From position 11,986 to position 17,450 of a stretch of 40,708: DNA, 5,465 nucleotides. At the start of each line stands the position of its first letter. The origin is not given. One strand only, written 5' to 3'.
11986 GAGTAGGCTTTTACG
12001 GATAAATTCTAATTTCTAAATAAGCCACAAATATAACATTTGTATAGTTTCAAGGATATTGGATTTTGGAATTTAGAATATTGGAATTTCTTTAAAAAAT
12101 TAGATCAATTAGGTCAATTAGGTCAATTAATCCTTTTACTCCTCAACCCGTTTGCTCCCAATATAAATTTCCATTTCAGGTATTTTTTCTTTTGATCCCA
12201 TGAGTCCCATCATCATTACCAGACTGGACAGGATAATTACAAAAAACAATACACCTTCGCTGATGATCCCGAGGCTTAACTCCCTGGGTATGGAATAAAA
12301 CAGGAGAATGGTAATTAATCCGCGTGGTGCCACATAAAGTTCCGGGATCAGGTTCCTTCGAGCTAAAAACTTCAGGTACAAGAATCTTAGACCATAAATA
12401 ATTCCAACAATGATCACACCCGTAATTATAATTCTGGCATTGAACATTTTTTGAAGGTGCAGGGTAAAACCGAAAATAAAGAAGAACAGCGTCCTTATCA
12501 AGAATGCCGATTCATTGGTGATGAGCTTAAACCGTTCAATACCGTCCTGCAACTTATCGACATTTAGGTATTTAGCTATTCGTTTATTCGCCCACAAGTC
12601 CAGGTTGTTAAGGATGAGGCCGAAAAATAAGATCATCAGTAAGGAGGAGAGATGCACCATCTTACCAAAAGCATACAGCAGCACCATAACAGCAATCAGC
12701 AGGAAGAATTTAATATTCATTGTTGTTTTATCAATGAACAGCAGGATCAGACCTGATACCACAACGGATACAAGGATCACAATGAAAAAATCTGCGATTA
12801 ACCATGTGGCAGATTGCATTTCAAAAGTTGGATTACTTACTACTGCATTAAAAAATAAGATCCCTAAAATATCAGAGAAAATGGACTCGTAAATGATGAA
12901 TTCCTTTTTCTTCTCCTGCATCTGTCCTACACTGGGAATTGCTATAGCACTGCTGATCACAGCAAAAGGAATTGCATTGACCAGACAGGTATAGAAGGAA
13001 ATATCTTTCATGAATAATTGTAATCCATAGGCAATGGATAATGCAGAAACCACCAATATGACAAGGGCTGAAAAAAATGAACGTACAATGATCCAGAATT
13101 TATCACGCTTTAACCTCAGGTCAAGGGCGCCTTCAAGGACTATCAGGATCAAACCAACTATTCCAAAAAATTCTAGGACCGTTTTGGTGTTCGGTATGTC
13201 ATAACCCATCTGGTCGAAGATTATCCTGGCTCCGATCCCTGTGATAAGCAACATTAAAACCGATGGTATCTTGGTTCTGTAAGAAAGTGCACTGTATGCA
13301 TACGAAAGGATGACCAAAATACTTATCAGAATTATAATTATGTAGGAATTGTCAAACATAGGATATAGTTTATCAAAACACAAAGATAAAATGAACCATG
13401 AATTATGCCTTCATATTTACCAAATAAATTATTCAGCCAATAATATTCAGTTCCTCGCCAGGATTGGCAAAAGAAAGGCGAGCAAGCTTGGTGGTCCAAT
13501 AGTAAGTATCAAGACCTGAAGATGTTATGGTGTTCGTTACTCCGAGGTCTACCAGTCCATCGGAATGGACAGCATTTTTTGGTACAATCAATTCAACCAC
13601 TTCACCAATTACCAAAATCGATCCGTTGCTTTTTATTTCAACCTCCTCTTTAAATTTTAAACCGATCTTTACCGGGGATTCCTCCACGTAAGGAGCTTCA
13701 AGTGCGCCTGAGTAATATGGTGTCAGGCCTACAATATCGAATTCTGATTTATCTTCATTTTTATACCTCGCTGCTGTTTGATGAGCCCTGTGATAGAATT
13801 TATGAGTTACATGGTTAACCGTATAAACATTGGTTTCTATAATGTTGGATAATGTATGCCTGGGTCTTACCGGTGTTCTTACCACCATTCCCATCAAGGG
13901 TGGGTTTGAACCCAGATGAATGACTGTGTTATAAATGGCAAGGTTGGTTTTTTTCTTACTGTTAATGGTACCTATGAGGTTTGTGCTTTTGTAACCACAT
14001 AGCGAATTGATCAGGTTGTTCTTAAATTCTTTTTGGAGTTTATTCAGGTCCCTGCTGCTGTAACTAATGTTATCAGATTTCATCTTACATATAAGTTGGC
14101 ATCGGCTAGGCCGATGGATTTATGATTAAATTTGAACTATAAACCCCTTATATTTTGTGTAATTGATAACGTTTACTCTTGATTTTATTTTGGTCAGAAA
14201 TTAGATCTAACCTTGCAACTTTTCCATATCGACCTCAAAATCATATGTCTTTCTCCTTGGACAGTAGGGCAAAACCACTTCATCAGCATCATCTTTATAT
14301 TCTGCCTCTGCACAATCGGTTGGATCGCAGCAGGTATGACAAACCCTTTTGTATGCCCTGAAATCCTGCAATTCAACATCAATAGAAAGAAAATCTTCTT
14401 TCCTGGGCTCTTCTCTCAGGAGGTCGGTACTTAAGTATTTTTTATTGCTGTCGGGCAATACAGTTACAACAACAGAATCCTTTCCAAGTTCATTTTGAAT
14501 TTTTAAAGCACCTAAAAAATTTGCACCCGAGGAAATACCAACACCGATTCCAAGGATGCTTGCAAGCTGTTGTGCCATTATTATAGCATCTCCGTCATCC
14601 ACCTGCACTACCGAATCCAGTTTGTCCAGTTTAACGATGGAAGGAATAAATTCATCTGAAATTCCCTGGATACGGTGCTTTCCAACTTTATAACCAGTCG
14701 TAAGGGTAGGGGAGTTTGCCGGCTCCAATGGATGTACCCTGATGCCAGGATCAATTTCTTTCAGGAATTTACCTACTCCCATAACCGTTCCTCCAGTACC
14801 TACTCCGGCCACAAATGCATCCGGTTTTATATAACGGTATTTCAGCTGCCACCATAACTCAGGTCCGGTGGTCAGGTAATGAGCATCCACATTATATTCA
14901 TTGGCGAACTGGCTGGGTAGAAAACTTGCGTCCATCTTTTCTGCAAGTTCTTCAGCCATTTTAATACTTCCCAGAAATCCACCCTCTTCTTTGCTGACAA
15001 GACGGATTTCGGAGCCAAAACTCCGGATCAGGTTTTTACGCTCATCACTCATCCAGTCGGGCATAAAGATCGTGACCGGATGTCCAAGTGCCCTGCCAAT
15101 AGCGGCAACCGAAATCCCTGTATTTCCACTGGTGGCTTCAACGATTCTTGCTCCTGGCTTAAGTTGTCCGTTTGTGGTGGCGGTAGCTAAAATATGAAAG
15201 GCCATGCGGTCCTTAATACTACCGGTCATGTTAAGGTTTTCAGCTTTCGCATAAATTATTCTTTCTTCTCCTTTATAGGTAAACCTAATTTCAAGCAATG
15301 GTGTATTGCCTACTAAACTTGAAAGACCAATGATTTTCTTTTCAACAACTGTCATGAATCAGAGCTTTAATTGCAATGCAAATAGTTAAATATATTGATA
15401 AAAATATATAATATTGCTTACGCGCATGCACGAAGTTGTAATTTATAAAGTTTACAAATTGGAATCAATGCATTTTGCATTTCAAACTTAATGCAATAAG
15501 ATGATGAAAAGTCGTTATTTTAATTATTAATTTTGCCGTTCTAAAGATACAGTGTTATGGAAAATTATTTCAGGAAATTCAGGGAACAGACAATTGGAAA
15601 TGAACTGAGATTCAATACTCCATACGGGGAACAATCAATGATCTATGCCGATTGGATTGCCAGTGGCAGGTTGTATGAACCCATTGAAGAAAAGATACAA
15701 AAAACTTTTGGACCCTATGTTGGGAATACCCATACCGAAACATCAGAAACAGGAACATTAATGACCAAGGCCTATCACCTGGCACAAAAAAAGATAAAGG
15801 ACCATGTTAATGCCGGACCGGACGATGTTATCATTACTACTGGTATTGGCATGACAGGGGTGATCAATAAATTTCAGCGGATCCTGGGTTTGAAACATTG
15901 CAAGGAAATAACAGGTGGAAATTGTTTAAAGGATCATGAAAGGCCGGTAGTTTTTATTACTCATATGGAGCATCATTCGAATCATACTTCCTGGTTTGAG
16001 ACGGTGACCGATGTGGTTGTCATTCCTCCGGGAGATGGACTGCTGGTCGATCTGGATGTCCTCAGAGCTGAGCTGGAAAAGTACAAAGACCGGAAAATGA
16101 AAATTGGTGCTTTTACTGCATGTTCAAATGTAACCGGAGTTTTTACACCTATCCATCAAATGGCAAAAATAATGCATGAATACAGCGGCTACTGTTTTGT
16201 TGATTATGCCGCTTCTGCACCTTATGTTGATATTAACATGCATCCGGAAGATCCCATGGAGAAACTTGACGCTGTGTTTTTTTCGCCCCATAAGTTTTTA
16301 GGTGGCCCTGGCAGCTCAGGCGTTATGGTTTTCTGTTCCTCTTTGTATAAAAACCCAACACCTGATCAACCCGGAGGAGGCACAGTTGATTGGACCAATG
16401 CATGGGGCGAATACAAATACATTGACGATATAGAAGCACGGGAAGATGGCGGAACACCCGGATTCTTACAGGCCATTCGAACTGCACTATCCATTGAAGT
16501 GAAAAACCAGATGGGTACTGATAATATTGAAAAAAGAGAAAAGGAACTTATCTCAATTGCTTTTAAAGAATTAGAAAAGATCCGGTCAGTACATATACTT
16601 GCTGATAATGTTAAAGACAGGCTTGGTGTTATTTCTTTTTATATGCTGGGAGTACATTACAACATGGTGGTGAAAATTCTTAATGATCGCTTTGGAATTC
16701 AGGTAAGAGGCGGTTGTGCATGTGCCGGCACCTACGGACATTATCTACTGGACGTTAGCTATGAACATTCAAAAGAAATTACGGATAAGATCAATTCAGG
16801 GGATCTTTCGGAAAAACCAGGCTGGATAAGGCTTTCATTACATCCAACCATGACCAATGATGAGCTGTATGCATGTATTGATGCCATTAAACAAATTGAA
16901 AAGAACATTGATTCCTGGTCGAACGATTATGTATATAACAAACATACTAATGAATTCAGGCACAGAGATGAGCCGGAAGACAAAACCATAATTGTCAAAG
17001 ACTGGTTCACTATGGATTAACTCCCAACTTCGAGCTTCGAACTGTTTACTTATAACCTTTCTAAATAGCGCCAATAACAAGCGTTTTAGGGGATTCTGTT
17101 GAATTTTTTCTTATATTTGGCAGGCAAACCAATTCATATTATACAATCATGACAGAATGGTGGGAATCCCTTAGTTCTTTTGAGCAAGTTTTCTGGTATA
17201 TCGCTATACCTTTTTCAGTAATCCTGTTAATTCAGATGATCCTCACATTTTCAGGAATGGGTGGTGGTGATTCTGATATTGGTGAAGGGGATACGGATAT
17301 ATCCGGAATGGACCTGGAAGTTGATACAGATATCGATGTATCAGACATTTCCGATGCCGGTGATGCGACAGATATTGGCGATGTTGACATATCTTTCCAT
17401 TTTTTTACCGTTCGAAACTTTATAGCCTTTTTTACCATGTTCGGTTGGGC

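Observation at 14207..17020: Divergent sulfur pair: cysteine synthase with an unusual Cys-rich C-terminal tail opposite a cysteine-desulfurase-like class-V PLP enzyme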

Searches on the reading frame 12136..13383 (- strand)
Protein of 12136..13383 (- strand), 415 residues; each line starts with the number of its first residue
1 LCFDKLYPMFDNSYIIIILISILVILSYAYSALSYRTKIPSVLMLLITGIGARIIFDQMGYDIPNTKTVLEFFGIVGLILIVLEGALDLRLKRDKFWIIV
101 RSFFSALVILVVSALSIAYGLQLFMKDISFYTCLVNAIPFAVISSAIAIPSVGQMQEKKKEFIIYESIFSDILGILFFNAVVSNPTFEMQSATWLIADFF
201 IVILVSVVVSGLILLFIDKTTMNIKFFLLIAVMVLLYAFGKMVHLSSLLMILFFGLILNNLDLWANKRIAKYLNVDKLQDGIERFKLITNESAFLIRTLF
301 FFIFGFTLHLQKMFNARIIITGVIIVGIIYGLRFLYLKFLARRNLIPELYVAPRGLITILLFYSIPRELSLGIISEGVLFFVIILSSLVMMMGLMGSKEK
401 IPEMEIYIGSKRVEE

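Call 3: search_protein_families(library=pfam, proteins=[window:12136-13383:-], max_evalue=0.01)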
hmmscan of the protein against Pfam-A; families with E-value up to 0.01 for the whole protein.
window:12136-13383:- (415 aa): 1 family
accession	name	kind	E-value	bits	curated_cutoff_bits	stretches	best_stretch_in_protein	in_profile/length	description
PF00999.27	Na_H_Exchanger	-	6e-22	78.5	26.2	1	26-392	4-363/375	Sodium/hydrogen exchanger, transmembrane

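Call 4: search_protein_families(library=ncbifam, proteins=[window:12136-13383:-], max_evalue=0.01)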
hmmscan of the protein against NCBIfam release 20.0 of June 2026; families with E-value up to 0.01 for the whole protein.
window:12136-13383:- (415 aa): 1 family
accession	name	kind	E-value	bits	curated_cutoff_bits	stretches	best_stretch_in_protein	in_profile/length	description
NF003716.0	PRK05326.1-3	equivalog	8e-08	31.2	355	1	14-273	5-271/499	potassium/proton antiporter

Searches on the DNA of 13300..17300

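Call 26: search_rna_families(source=window, start=13300, end=17300, threshold=evalue, max_evalue=1)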
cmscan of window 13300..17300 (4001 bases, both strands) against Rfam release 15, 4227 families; matches with E-value up to 1: 1.
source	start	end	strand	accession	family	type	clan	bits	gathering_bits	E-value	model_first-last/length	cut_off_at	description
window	14935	15127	-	RF01928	Mico1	Gene; lncRNA;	-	23.5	60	0.33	1-205/205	no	Maternal intergenic circadian oscillating RNA 1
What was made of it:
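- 15356..15556 (.): Divergent intergenic spacer with five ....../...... words (15375, 15467, 15469, 15476, 15490). No Rfam family (call 26).
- No Rfam element (call 26).
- Tried and rejected: The only Rfam hit is a chance lncRNA match at E 0.33 (call 26).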

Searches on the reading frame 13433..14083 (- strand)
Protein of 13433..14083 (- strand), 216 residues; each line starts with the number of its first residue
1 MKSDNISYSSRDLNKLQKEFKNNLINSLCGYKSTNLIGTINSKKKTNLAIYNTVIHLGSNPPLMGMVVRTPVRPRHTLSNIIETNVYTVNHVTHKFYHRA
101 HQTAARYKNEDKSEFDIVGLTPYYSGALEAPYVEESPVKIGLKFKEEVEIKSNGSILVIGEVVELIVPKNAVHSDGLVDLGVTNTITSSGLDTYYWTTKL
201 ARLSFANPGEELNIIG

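Call 3: search_protein_families(library=pfam, proteins=[window:13433-14083:-], max_evalue=0.01)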
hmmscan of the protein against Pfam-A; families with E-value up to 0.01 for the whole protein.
window:13433-14083:- (216 aa): 1 family
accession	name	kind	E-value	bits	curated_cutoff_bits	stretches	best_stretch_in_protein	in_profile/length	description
PF01613.24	Flavin_Reduct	-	1e-17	65.1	27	1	36-171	10-137/153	Flavin reductase like domain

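Call 4: search_protein_families(library=ncbifam, proteins=[window:13433-14083:-], max_evalue=0.01)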
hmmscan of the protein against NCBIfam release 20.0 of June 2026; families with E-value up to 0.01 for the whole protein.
window:13433-14083:- (216 aa): 0 families
